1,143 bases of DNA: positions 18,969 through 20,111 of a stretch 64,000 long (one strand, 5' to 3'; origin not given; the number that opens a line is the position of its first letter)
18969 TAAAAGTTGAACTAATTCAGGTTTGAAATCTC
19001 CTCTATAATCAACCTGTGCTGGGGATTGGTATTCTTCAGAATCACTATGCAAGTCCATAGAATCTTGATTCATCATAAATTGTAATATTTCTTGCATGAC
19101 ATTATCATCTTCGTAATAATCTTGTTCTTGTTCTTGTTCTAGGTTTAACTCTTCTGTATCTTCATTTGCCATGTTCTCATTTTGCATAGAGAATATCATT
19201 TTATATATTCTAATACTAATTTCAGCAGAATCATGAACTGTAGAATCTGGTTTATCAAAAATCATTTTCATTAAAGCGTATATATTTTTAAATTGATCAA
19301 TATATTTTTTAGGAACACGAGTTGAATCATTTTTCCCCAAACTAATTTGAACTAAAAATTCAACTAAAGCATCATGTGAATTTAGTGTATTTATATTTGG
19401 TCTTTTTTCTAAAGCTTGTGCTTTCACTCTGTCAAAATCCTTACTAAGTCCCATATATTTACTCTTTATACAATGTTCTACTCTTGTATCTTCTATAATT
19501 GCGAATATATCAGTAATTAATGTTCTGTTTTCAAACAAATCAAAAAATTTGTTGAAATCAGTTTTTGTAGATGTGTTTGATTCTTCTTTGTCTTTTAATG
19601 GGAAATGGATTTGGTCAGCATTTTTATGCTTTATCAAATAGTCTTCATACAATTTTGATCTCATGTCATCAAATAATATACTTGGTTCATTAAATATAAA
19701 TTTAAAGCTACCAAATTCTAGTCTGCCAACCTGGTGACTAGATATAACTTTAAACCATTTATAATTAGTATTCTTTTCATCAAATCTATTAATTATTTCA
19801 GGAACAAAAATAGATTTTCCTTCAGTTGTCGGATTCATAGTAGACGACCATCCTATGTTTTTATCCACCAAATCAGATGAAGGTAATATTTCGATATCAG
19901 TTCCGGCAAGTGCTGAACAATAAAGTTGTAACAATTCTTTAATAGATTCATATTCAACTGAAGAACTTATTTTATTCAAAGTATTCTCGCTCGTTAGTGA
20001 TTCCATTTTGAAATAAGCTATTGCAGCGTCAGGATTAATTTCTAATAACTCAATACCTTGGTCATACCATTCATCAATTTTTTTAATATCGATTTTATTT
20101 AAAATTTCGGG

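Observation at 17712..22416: Orphan cbbQ-nudix-cbbO-like AAA+/VWA triad with an embedded CoA-type Nudix hydrolase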

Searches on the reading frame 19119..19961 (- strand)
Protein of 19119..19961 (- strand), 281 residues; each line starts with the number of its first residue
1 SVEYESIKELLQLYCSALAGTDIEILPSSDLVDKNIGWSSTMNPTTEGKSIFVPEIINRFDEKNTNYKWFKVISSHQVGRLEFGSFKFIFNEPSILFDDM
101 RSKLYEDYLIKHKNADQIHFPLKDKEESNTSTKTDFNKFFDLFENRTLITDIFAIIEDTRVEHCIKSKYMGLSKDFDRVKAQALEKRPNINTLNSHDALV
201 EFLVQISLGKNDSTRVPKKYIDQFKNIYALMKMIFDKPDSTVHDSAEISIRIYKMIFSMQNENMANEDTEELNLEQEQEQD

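Call 42: search_solved_structures(query=A2, max_evalue=10, show_alignments=3)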
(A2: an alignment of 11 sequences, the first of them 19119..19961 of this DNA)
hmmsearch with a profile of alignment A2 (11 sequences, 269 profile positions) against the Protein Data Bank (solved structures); distinct sequences matched with E-value up to 10: 1.
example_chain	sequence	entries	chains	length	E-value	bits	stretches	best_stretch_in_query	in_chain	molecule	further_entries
8v3b_a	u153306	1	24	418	0.012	18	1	191-253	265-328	O43_129_+4 component B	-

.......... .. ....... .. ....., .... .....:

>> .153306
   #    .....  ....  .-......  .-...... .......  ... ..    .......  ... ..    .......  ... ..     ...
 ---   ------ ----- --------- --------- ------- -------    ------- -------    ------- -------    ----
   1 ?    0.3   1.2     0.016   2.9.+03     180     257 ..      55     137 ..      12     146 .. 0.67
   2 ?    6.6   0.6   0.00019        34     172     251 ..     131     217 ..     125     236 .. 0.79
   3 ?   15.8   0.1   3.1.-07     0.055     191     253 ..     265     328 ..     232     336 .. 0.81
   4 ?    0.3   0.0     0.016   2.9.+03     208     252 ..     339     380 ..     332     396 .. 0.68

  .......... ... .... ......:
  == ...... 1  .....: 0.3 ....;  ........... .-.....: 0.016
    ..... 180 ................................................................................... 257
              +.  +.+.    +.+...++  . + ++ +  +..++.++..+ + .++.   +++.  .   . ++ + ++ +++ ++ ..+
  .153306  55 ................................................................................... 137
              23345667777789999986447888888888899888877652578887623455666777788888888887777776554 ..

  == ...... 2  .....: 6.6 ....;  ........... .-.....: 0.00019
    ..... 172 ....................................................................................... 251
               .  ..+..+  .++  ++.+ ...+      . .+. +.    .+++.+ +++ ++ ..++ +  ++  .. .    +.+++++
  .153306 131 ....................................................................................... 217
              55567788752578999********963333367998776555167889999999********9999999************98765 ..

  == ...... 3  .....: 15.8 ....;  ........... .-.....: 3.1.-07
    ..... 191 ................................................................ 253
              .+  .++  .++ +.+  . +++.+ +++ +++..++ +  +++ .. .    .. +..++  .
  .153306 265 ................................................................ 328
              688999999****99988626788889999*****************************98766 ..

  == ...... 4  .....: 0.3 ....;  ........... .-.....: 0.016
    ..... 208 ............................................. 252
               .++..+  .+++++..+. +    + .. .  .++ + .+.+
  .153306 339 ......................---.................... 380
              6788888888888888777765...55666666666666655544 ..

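Call 50: search_protein_representatives(alignment_id=A2)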
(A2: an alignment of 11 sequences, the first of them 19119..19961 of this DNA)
Query: 11 sequences, 269 profile positions. Proteins with E-value up to 0.001 (for the whole library): 1284; up to 1e-10: 807; up to 1e-30: 243. The best 150 are listed.
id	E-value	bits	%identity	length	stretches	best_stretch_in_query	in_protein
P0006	5.7e-102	356.8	-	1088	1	1-268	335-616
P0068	8.1e-99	346.5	-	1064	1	1-265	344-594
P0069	1.1e-97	342.7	-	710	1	27-268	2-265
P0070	5.1e-97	340.6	-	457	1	2-268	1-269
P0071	5.6e-97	340.5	-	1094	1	2-267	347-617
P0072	2.4e-96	338.4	-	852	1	1-264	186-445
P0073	1.3e-95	336.0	-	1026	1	1-262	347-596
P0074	1.4e-94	332.6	-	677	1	1-267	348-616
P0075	9.4e-94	329.9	-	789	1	2-257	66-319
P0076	1.0e-92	326.5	-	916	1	2-266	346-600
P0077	9.0e-92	323.4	-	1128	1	2-268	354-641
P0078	2.6e-91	321.9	-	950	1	2-266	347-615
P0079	2.5e-90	318.6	-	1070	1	2-267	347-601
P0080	7.7e-89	313.8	-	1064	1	1-268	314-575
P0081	5.4e-88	311.0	-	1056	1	2-263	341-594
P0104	1.4e-74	267.0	-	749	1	2-267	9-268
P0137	4.9e-62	225.9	-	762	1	2-256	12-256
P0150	1.7e-55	204.4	-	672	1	3-264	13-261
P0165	5.4e-51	189.7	-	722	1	1-257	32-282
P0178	3.8e-46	173.8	-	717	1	3-264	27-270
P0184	1.3e-44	168.8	-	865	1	2-261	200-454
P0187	5.0e-44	166.8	-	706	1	2-255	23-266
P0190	7.8e-44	166.2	-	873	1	4-255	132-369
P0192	2.4e-43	164.6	-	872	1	2-256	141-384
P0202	7.5e-42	159.7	-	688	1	4-261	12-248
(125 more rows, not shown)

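Call 51: list_cluster_members(proteins=[P0104, P0137, P0190, P0192, P0165, P0150, P0178, P0187, P0202, P0184])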
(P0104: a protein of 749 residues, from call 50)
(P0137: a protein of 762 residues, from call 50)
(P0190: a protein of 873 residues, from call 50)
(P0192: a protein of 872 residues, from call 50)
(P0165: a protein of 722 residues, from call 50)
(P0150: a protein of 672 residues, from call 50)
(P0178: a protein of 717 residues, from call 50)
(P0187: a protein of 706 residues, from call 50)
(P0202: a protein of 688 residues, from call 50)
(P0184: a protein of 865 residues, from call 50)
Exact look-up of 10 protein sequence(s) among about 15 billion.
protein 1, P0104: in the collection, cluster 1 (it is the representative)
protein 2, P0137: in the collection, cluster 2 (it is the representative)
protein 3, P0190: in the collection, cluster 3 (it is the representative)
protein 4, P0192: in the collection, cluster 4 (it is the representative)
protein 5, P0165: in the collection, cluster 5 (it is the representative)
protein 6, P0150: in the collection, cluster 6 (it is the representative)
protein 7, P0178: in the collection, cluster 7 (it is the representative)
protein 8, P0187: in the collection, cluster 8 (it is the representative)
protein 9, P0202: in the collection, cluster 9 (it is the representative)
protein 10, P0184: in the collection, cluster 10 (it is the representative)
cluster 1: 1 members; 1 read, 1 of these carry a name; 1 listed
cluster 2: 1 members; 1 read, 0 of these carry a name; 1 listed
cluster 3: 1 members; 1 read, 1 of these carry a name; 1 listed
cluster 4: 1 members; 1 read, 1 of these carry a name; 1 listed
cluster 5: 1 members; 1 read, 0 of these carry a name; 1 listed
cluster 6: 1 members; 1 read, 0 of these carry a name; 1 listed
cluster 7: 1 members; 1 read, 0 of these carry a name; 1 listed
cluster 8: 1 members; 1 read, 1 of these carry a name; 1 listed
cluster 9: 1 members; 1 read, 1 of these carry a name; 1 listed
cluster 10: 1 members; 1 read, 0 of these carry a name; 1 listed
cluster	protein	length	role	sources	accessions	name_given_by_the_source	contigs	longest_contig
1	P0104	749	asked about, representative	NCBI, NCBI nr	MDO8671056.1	MAG: hypothetical protein Q7O66_06450 [Dehalococcoidia bacterium] | hypothetical protein [Dehalococcoidia bacterium]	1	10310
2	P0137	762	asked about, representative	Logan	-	-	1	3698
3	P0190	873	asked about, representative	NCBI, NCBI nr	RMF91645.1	MAG: hypothetical protein D6736_04850 [Nitrospinota bacterium]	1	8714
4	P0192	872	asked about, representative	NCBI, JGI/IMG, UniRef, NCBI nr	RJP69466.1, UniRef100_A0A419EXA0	MAG: VWA domain-containing protein [Candidatus Abyssobacteria bacterium SURF_17] | VWA domain-containing protein n=1 Tax=Candidatus Abyssobacteria bacterium SURF_17 ... | MAG: VWA domain-containing protein [Candidatus Abyssubacteria bacterium SURF_17]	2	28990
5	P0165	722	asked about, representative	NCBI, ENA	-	-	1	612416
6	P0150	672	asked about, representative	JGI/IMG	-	-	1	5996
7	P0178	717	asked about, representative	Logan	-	-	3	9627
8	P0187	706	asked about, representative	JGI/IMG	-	nitric oxide reductase activation protein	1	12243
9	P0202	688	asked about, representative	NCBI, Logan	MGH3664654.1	MAG: nitric oxide reductase activation protein NorD [Egibacteraceae bacterium]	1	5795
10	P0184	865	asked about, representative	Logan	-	-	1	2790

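Call 52: find_encoding_contigs(protein=P0192, flank=8000, max_places=1)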
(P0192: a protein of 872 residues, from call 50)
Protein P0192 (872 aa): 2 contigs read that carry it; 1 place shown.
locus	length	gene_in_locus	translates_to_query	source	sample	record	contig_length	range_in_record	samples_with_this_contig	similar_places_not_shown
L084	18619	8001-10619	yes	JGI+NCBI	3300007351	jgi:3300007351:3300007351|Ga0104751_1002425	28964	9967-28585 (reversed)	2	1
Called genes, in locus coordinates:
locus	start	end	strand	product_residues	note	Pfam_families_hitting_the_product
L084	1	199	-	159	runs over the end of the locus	PF00027:cNMP_binding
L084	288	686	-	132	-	-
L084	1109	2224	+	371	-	-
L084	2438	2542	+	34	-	-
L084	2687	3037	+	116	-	PF18505:DUF5619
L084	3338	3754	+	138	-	-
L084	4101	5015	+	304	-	PF01073:3Beta_HSD (weak), PF01370:Epimerase, PF05368:NmrA, PF13460:NAD_binding_10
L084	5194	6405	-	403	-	PF04860:Phage_portal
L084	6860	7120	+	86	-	-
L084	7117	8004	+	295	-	PF07728:AAA_5, PF08406:CbbQ_C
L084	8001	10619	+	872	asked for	PF00092:VWA (weak)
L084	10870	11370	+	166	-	PF00293:NUDIX, PF14815:NUDIX_4 (weak)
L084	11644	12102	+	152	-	PF14907:NTP_transf_5, PF08843:AbiEii (weak)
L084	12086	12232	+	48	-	-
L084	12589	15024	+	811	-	PF01804:Penicil_amidase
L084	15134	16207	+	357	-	PF13237:Fer4_10 (faint), PF12838:Fer4_7 (weak), PF14697:Fer4_21 (weak), PF00037:Fer4, PF12837:Fer4_6 (weak)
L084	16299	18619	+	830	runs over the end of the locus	PF01804:Penicil_amidase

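Call 53: find_encoding_contigs(protein=P0165, flank=8000, max_places=1)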
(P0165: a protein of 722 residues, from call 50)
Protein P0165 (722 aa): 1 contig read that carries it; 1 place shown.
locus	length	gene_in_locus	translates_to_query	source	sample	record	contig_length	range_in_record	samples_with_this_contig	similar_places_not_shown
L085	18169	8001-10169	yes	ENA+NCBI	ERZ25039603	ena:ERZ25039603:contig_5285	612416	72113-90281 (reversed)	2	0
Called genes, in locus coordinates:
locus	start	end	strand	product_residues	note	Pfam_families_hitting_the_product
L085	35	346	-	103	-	-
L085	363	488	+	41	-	-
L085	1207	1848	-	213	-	PF12838:Fer4_7 (weak), PF13237:Fer4_10 (weak), PF13247:Fer4_11, PF25160:LdpA_Fe-S-bd (weak)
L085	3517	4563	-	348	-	-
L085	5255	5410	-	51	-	-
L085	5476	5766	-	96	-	-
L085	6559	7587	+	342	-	PF07728:AAA_5, PF08406:CbbQ_C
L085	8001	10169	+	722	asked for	PF00092:VWA (weak)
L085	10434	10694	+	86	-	PF00127:Copper-bind, PF13473:Cupredoxin_1 (weak)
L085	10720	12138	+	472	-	PF05048:NosD (faint), PF13229:Beta_helix (weak)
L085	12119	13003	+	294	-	PF09362:DUF1996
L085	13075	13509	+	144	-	PF02627:CMD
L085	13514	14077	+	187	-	PF04075:F420H2_quin_red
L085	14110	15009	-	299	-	PF00106:adh_short, PF08659:KR, PF13561:adh_short_C2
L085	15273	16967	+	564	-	PF00501:AMP-binding, PF13193:AMP-binding_C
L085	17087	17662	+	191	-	-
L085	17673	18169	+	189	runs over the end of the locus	-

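Call 55: find_encoding_contigs(protein=P0190, flank=8000, max_places=1)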
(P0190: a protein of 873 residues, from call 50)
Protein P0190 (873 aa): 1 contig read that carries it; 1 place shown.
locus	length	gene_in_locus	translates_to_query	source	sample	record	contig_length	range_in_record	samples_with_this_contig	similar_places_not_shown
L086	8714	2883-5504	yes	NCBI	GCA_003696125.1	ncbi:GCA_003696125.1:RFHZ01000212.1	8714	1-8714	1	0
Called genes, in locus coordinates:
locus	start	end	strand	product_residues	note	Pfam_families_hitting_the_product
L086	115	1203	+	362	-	PF01546:Peptidase_M20, PF07687:M20_dimer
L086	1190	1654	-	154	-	PF00583:Acetyltransf_1, PF13673:Acetyltransf_10, PF13508:Acetyltransf_7, PF08445:FR47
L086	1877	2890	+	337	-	PF16884:ADH_N_2, PF00107:ADH_zinc_N, PF13602:ADH_zinc_N_2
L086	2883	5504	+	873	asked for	PF00092:VWA (weak)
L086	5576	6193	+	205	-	PF01121:CoaE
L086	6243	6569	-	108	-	PF00085:Thioredoxin, PF14595:Thioredoxin_9 (weak), PF13098:Thioredoxin_2, PF13192:Thioredoxin_3 (faint), PF13905:Thioredoxin_8 (weak)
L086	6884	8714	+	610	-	PF01590:GAF, PF13185:GAF_2, PF13492:GAF_3, PF01590:GAF, PF13185:GAF_2, PF13492:GAF_3, PF01590:GAF, PF13185:GAF_2, +3 more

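Call 56: find_encoding_contigs(protein=P0187, flank=8000, max_places=1)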
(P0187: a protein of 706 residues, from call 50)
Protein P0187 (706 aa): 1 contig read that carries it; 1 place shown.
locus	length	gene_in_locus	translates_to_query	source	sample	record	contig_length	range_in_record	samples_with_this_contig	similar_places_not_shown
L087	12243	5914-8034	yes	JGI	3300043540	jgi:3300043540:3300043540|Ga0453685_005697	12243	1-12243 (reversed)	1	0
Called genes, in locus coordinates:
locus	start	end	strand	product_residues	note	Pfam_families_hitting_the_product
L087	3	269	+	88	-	?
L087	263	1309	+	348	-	PF02655:ATP-grasp_3 (weak), PF07478:Dala_Dala_lig_C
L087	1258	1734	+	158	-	PF00583:Acetyltransf_1, PF13673:Acetyltransf_10, PF13508:Acetyltransf_7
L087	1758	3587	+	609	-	PF00149:Metallophos (weak), PF02872:5_nucleotid_C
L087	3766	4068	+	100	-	-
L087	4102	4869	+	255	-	-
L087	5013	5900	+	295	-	PF01078:Mg_chelatase (weak), PF07728:AAA_5, PF08406:CbbQ_C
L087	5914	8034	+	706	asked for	-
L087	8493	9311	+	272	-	PF00106:adh_short, PF08659:KR (weak), PF13561:adh_short_C2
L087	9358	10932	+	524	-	PF00890:FAD_binding_2 (faint), PF01266:DAO (weak), PF01593:Amino_oxidase, PF07992:Pyr_redox_2 (faint), PF13450:NAD_binding_8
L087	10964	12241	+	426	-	?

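Call 58: predict_structure(alignment_id=A2)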
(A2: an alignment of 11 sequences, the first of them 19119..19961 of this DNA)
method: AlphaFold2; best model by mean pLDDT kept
length: 281 residues; sequences in the alignment: 11
mean_pLDDT: 78.6   pTM: 0.77
mean pLDDT of the five models: 78.6, 76.8, 76.7, 76.8, 74.9
residues with pLDDT >= 90: 59; 70-90: 172; 50-70: 23; < 50: 27
segments of 3 or more residues with pLDDT < 50: 35-42, 118-131, 277-281
pLDDT, mean of each block of 10 residues (from residue 1): 80 79 79 48 61 76 81 78 77 91 89 57 37 73 87 88 85 84 86 90 89 82 91 84 94 93 87 60 30
secondary structure, 60 per line:
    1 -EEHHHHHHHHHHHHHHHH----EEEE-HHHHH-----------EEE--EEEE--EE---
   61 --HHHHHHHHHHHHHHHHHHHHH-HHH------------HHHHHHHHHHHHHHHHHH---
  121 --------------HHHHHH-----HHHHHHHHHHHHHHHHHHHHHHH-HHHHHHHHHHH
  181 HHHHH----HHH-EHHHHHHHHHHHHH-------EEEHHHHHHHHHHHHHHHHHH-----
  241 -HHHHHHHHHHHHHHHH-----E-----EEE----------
elements in order: H4-19 E24-27 H29-33 E45-47 E50-53 H63-83 H100-117 H135-140 H146-168 H170-185 H195-207 E215-217 H218-235 H242-257 E269-271

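Call 61: find_related_loci(query=A3, collection=metagenome_contigs, flank=8000)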
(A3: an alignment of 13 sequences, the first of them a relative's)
Query A3 (872 aa) in metagenome_contigs; peptide patterns used: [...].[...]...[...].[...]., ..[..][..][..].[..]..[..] (x = any residue, [..] = any of these).
600 stretches matched a pattern (row limit reached: there are more); 581 encode a relative of the query (tblastn E <= 1e-3); the best 80 are kept; 80 distinct loci.
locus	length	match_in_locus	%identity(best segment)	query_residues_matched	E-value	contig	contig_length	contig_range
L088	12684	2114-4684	57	2-871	0e+0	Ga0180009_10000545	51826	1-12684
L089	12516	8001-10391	42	91-872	0e+0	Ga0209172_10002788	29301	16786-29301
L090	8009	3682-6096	40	26-872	7e-180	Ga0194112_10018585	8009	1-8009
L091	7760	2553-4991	39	37-872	7e-176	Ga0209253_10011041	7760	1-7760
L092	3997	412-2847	39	37-872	1e-178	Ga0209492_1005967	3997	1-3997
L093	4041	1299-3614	39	56-872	2e-177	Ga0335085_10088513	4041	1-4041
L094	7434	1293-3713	39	85-872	8e-161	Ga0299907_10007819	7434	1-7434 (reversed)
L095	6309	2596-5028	35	31-872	4e-153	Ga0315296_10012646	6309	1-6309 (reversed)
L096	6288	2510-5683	38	25-871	1e-152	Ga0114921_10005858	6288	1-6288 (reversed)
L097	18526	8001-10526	35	26-871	2e-150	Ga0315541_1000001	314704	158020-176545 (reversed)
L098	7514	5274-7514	39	56-826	1e-150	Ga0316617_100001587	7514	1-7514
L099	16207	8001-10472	36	53-871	9e-150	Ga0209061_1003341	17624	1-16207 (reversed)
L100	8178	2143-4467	35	84-872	5e-150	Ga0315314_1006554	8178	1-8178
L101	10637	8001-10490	35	38-871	8e-148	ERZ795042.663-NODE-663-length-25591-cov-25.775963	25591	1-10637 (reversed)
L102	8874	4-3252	35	28-871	1e-146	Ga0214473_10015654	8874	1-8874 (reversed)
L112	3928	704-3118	34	64-871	1e-145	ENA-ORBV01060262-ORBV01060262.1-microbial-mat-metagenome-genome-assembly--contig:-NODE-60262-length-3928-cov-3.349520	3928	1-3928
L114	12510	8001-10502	34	38-871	4e-140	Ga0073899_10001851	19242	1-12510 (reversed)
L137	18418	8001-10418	36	69-872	2e-145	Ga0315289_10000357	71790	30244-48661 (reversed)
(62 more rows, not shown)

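Call 63: fold_search(model_id=the predicted structure, library=pdb)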
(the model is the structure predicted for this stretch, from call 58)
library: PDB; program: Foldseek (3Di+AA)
matches with E <= 10: 33; with E <= 0.001: 0
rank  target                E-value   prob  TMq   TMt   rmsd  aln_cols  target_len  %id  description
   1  5tj4_H                1.2e+00  0.04  0.12  0.08  23.4       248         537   10  Gasdermin-B C-terminal domain containing the polymorphism residues Gly299:Pro306 fused to maltose binding protein (released 2017-02-01)
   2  5tj4_D                2.2e+00  0.03  0.11  0.07  22.8       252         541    9  Gasdermin-B C-terminal domain containing the polymorphism residues Gly299:Pro306 fused to maltose binding protein (released 2017-02-01)
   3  3c1l_E                2.5e+00  0.06  0.15  0.21  16.5       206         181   13  Crystal structure of an antioxidant defense protein (mlr4105) from mesorhizobium loti maff303099 at 2.00 A resolution (released 2008-02-05)
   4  4mk6                  3.7e+00  0.08  0.17  0.22   9.7       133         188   14  Crystal Structure of Probable Dihydroxyacetone Kinase Regulator DHSK_reg from Listeria monocytogenes EGD-e (released 2013-09-18)
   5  7g98_B                3.7e+00  0.04  0.15  0.18  17.8       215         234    9  ARHGEF2 PanDDA analysis group deposition -- ARHGEF2 and RhoA in complex with Z4605084898 (released 2023-07-12)
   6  7clj                  4.3e+00  0.02  0.15  0.16  22.5       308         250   12  Crystal structure of Thermoplasmatales archaeon heliorhodopsin E108D mutant (released 2020-09-02)
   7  2r0s                  4.6e+00  0.02  0.12  0.12  17.7       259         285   10  Crystal Structure of the Rsc4 tandem bromodomain (released 2007-10-30)
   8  3fse_A                4.6e+00  0.02  0.13  0.11  17.2       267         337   10  Crystal structure of a two-domain protein containing dj-1/thij/pfpi-like and ferritin-like domains (ava_4496) from ana (released 2009-02-03)
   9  7tny_A                5.8e+00  0.01  0.08  0.06  24.6       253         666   11  Cryo-EM structure of RIG-I in complex with p2dsRNA (released 2022-11-02)
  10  6zgs_A                6.1e+00  0.02  0.12  0.09  20.0       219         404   13  Crystal structure of a MFS transporter with bound 3-phenylpropanoic acid at 2.39 Angstroem resolution (released 2021-10-20)
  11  8h87                  6.1e+00  0.01  0.13  0.13  19.2       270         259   12  Cryo-EM structure of the potassium-selective channelrhodopsin HcKCR2 in lipid nanodisc (released 2023-09-06)
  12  5bn3_A                6.8e+00  0.03  0.14  0.08  14.9       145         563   17  Structure of a unique ATP synthase NeqA-NeqB in complex with ADP from Nanoarcheaum equitans (released 2015-09-16)
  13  7ah0                  6.8e+00  0.02  0.13  0.23   9.3       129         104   14  Crystal structure of the de novo designed two-heme binding protein, 4D2 (released 2021-10-06)
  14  8vc8                  7.1e+00  0.01  0.09  0.13  16.7       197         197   11  Crystal structure of heme-loaded design: HEM_3.C9 (released 2024-03-20)
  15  9i8m_L                7.1e+00  0.01  0.13  0.09  20.5       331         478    9  NEDD1-bound native vertebrate gamma-tubulin ring complex from Xenopus laevis, focused reconstruction (released 2025-03-19)
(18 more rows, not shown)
